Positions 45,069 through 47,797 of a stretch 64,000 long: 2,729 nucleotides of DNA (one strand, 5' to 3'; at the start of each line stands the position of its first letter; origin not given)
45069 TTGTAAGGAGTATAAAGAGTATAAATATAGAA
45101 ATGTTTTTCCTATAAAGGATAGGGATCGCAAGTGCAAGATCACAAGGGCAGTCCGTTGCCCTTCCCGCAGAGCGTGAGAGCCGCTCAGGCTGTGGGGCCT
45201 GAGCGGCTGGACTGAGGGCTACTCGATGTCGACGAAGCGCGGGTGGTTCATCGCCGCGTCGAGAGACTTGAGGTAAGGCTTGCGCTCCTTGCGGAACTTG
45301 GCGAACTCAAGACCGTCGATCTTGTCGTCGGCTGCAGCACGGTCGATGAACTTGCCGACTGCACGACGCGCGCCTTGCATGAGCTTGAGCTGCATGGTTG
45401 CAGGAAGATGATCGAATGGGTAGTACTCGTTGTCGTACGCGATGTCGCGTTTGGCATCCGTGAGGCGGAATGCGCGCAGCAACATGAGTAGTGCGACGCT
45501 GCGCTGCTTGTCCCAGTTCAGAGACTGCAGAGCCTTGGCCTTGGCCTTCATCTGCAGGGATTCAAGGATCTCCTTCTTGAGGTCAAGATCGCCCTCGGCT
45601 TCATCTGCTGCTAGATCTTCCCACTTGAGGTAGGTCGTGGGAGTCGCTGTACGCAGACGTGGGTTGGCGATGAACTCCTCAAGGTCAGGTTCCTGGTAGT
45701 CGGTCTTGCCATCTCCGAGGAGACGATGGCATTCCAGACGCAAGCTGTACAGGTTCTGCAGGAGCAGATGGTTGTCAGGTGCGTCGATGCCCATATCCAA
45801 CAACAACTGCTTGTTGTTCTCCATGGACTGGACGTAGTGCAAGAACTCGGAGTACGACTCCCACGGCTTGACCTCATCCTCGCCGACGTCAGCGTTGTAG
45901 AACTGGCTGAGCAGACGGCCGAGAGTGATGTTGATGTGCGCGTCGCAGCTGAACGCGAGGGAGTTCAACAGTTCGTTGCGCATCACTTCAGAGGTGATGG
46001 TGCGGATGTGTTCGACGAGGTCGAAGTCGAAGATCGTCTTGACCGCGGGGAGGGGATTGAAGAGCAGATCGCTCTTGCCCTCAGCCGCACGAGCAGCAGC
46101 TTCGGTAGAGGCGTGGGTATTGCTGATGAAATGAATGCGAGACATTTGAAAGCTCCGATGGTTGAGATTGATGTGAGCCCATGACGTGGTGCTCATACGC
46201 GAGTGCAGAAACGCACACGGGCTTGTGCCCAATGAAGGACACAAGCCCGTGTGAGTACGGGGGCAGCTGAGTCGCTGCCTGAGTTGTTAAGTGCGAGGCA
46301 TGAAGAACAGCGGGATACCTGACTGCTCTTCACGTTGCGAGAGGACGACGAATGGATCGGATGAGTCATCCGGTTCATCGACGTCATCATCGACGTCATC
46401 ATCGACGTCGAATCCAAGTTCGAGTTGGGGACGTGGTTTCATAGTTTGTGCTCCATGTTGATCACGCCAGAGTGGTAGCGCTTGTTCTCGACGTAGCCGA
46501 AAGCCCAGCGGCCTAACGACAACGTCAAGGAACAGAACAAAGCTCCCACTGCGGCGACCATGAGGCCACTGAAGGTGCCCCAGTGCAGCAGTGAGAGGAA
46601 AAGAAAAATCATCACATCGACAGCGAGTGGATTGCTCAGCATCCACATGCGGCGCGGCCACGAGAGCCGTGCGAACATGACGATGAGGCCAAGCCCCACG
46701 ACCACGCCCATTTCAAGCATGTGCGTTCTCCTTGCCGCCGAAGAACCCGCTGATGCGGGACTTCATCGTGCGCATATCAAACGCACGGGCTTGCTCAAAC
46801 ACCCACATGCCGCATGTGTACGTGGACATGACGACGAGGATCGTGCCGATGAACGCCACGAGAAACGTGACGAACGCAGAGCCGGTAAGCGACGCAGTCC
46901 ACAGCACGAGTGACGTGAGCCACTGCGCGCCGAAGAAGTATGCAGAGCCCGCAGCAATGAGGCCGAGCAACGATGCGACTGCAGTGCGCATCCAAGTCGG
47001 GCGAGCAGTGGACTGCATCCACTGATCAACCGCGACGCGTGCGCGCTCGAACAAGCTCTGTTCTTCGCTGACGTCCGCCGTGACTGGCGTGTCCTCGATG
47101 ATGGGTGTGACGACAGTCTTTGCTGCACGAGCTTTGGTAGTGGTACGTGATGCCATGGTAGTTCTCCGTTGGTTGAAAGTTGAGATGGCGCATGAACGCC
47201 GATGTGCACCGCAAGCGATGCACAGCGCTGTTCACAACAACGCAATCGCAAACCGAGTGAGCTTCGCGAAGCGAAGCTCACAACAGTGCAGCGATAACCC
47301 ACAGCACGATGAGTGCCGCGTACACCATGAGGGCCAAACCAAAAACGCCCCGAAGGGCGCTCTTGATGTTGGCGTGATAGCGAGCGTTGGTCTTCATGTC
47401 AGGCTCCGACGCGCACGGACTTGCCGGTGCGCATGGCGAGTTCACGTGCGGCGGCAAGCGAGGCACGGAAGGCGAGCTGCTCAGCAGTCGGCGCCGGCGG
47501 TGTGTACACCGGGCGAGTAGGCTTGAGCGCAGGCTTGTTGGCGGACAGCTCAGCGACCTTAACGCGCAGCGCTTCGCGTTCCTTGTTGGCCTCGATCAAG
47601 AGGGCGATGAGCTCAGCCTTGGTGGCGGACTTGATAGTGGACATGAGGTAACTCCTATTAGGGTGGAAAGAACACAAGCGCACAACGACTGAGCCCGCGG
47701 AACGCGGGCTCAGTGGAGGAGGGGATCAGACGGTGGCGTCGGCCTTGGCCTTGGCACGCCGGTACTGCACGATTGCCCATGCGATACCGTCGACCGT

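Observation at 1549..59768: Genome-wide palindrome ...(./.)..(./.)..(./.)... next to gene starts on both strands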

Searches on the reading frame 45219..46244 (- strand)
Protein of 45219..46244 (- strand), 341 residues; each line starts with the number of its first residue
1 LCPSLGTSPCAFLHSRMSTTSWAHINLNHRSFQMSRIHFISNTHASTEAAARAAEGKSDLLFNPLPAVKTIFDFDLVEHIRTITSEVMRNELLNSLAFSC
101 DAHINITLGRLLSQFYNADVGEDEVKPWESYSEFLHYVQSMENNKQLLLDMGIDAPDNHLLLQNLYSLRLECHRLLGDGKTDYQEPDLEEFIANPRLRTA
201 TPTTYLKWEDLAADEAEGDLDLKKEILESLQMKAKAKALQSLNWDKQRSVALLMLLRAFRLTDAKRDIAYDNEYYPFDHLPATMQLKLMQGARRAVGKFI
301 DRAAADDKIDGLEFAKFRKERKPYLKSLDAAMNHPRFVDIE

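Call 11: search_protein_families(library=pfam, proteins=[window:45219-46244:-], max_evalue=0.01)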
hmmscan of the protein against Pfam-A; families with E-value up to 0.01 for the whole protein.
window:45219-46244:- (341 aa): 0 families

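Call 36: search_protein_families(library=pfam, proteins=[window:45219-46244:-], max_evalue=0.05)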
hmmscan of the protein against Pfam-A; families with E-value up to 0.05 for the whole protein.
window:45219-46244:- (341 aa): 0 families

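Call 63: search_protein_families(library=phrogs, proteins=[window:45219-46145:-], max_evalue=0.01)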
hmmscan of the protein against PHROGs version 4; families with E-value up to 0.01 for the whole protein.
window:45219-46145:- (308 aa): 0 families

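Call 82: search_solved_structures(query=window:45219-46145:-, max_evalue=1)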
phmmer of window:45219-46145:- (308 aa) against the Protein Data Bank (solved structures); distinct sequences matched with E-value up to 1: 0.
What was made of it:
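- Tried and rejected: The 308-aa protein at 45219-46145 has no PDB relative (call 82).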

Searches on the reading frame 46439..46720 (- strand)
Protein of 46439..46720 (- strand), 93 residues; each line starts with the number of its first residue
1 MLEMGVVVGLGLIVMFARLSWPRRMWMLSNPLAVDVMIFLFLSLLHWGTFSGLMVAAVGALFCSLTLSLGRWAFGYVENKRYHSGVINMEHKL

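Call 63: search_protein_families(library=phrogs, proteins=[window:46439-46720:-], max_evalue=0.01)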
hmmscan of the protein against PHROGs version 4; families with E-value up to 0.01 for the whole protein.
window:46439-46720:- (93 aa): 3 families
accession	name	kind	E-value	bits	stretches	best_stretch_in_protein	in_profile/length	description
phrog_37899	-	unknown function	2.4e-06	29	1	6-74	11-72/123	-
phrog_29412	-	unknown function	2.8e-06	28.9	1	2-85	6-91/108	-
phrog_19152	-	unknown function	0.0071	17.8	1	5-77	12-82/123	-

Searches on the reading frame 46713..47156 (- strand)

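Call 47: search_protein_families(library=pfam, proteins=[window:46713-47156:-], max_evalue=0.05)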
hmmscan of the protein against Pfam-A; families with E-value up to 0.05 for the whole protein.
window:46713-47156:- (147 aa): 1 family
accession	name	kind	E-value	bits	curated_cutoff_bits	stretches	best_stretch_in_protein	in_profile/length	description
PF00487.30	FA_desaturase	-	0.034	14.4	29.7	1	35-146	114-217/253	Fatty acid desaturase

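Call 63: search_protein_families(library=phrogs, proteins=[window:46713-47156:-], max_evalue=0.01)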
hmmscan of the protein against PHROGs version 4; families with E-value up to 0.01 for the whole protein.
window:46713-47156:- (147 aa): 0 families

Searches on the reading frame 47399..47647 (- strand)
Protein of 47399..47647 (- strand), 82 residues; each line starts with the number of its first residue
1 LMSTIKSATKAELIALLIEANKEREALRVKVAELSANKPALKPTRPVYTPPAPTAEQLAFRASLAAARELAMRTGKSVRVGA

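Call 63: search_protein_families(library=phrogs, proteins=[window:47399-47647:-], max_evalue=0.01)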
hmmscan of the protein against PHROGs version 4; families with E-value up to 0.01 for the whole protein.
window:47399-47647:- (82 aa): 0 families

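Call 67: search_protein_families(library=pfam, proteins=[window:47399-47647:-], max_evalue=0.1)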
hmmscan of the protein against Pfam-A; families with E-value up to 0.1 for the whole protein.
window:47399-47647:- (82 aa): 0 families

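Call 72: find_homologous_proteins(query=window:47399-47644:-, max_evalue=0.001)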
Query window:47399-47644:- (81 aa): 3 proteins with E <= 0.001 among 20 candidates.
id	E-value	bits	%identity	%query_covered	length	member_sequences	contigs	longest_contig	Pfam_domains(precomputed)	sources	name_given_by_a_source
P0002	5.7e-40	152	100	100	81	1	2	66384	-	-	-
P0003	1.1e-17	81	60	89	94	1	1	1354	-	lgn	-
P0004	1.4e-10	59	78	49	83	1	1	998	-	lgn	-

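Call 84: search_solved_structures(query=window:47399-47644:-, max_evalue=5)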
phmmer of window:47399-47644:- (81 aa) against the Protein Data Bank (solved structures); distinct sequences matched with E-value up to 5: 1.
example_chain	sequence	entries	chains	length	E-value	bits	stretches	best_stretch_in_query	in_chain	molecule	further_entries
5j1g_A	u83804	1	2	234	4.2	11.6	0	13-72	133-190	Plectin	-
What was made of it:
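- Tried and rejected: The 81-aa protein at 47399-47644 has only two weak homologues and no structural relative (calls 72, 84).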
